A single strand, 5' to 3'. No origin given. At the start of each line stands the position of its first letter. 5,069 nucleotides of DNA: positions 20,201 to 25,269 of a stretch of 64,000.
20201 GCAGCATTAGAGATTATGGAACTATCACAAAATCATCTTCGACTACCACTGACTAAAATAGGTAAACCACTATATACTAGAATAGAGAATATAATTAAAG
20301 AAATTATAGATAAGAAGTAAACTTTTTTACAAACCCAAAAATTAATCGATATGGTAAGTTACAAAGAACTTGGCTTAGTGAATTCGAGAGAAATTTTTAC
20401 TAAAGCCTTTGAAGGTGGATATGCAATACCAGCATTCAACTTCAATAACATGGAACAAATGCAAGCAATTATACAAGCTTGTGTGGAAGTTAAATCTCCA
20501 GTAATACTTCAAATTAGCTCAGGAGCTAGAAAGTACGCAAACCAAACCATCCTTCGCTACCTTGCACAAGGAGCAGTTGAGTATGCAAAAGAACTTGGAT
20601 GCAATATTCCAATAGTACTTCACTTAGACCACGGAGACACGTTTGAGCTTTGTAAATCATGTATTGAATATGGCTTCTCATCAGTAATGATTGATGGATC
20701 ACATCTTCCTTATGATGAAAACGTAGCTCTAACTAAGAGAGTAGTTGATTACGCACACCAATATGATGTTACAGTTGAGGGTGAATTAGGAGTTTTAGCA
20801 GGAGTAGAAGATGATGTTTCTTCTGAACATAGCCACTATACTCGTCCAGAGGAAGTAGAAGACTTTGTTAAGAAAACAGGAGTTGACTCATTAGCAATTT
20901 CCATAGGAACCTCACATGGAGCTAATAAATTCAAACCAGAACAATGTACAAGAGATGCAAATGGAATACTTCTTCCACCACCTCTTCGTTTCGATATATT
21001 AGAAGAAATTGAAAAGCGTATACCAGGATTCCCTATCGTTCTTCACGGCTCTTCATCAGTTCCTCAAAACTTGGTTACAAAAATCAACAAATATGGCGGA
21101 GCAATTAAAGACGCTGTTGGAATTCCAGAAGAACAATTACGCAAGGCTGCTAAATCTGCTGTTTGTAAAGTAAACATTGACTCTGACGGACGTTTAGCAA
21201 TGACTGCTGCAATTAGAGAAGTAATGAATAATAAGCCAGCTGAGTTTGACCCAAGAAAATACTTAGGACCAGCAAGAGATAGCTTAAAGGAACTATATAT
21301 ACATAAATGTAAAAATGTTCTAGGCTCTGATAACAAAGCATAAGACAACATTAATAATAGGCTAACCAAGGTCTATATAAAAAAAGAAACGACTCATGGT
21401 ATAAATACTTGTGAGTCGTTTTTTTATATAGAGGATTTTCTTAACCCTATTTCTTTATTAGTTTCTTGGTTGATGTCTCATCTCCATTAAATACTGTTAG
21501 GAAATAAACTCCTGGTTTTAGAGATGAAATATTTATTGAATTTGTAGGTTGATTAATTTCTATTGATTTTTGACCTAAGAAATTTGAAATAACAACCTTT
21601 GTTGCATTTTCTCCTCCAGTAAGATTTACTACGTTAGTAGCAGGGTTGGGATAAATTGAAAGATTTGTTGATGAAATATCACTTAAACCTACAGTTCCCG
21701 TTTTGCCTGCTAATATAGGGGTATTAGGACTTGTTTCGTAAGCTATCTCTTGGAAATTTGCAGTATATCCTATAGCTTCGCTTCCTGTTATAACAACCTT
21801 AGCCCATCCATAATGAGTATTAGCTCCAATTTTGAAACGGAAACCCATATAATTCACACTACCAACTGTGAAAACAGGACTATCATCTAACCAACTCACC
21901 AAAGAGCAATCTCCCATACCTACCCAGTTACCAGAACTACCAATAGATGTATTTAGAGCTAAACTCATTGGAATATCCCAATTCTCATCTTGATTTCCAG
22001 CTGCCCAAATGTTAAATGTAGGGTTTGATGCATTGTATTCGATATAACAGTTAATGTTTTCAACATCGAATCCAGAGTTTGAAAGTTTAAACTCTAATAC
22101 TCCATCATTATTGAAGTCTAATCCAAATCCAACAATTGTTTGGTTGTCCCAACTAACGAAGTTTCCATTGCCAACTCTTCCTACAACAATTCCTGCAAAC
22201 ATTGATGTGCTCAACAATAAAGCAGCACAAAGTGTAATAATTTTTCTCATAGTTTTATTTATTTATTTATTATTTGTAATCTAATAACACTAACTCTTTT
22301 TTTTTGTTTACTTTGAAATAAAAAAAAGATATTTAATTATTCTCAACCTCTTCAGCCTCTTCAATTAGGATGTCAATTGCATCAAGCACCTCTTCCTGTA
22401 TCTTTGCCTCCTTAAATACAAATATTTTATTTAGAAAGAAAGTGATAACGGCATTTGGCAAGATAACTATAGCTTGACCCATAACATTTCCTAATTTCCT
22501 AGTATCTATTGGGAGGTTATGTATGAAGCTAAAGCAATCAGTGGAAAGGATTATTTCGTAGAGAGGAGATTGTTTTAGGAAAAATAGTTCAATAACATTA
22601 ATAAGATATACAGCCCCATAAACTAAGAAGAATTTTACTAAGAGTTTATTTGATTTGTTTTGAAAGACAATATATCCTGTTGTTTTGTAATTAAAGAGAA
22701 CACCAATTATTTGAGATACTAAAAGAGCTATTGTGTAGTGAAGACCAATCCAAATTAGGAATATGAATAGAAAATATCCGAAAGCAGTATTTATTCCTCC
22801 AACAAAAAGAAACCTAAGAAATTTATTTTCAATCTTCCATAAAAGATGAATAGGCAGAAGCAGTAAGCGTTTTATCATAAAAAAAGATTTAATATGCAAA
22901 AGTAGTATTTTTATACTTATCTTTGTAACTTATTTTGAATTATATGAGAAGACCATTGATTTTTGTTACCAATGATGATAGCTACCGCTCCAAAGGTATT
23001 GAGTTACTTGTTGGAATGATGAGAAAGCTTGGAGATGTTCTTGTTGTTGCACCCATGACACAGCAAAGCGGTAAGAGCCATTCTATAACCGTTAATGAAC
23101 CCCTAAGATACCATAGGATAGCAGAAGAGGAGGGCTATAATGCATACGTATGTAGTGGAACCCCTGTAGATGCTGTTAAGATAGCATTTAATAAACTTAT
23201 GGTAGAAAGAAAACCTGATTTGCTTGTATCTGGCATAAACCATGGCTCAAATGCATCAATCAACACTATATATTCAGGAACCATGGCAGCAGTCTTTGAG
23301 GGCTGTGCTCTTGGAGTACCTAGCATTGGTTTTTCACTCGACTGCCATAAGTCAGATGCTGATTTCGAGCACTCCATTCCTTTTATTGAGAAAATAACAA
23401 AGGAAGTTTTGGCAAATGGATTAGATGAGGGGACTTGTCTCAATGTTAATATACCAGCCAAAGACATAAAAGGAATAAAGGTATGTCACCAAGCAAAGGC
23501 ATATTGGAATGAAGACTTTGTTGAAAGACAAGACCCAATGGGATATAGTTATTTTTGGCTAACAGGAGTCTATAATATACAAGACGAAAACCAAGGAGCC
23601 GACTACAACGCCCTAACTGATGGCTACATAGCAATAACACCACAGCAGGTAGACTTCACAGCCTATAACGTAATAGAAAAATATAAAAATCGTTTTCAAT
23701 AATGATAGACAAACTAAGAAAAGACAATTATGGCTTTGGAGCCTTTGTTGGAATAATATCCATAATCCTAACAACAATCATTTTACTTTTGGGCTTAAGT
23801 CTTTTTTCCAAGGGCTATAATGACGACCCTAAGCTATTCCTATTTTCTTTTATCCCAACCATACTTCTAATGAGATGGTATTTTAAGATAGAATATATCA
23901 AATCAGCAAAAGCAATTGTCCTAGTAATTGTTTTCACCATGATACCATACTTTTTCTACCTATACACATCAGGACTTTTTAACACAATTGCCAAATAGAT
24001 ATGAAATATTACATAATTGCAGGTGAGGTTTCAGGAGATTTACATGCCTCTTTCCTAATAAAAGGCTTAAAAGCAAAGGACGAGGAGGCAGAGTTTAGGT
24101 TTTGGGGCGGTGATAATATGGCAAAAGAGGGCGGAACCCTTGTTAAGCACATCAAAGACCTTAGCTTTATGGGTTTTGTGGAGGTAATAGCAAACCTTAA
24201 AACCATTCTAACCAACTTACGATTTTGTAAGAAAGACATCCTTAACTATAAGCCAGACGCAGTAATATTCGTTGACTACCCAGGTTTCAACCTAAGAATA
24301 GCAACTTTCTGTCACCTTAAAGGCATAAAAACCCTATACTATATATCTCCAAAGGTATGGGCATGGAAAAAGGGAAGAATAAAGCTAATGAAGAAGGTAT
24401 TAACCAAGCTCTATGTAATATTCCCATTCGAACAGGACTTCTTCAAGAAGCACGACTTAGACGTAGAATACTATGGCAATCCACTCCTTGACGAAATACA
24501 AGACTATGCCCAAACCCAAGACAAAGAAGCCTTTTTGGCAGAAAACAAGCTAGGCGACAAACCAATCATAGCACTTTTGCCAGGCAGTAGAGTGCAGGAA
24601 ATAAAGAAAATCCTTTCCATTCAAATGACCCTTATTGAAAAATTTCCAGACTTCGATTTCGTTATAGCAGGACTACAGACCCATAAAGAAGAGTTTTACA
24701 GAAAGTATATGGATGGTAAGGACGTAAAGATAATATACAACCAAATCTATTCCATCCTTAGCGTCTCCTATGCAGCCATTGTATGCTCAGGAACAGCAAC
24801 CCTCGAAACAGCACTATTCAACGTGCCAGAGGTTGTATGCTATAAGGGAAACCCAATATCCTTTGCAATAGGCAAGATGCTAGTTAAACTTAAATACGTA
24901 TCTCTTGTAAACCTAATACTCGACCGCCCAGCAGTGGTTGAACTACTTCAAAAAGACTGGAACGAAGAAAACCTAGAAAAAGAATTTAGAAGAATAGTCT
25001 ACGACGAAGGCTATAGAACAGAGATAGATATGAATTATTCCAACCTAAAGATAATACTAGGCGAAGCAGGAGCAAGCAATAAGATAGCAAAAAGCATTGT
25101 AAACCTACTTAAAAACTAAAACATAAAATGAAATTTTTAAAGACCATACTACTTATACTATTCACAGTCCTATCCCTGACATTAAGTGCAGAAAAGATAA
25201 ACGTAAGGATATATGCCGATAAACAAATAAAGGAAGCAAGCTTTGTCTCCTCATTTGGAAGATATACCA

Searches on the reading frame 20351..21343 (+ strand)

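Call 73: search_protein_families(library=pfam, proteins=[window:20351-21343:+], max_evalue=0.0001)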
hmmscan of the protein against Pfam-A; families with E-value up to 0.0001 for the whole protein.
window:20351-21343:+ (330 aa): 1 family
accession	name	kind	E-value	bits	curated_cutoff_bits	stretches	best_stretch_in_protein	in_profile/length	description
PF01116.26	F_bP_aldolase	-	4.4e-99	331.9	25.5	1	10-329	1-277/277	Fructose-bisphosphate aldolase class-II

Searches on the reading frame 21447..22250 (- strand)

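Call 73: search_protein_families(library=pfam, proteins=[window:21447-22250:-], max_evalue=0.0001)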
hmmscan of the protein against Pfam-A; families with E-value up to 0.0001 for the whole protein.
window:21447-22250:- (267 aa): 1 family
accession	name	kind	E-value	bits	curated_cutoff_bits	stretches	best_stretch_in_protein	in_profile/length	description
PF18962.6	Por_Secre_tail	-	2.9e-13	50.3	27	1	199-265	1-74/75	Secretion system C-terminal sorting domain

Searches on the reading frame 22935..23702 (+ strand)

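Call 73: search_protein_families(library=pfam, proteins=[window:22935-23702:+], max_evalue=0.0001)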
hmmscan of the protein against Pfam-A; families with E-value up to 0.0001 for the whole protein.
window:22935-23702:+ (255 aa): 1 family
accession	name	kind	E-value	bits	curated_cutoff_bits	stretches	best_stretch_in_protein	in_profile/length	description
PF01975.23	SurE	-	1.4e-60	204.8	22.1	1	9-192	1-188/189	Survival protein SurE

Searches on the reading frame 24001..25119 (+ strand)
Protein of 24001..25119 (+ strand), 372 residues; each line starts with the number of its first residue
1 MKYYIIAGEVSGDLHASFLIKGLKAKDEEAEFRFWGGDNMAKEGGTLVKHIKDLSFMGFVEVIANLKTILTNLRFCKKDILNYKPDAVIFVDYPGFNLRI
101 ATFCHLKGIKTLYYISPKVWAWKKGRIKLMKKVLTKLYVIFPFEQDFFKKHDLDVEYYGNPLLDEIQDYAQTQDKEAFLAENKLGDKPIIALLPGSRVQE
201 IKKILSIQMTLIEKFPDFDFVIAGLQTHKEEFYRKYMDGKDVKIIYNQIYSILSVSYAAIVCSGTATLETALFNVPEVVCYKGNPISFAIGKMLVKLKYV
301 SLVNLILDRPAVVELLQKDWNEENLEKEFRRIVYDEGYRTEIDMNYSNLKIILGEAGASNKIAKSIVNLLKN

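Call 73: search_protein_families(library=pfam, proteins=[window:24001-25119:+], max_evalue=0.0001)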
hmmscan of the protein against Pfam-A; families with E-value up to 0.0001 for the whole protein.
window:24001-25119:+ (372 aa): 1 family
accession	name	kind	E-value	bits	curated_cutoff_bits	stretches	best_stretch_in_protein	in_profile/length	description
PF02684.21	LpxB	-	1.9e-84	284.2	22.6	1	4-336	2-342/374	Lipid-A-disaccharide synthetase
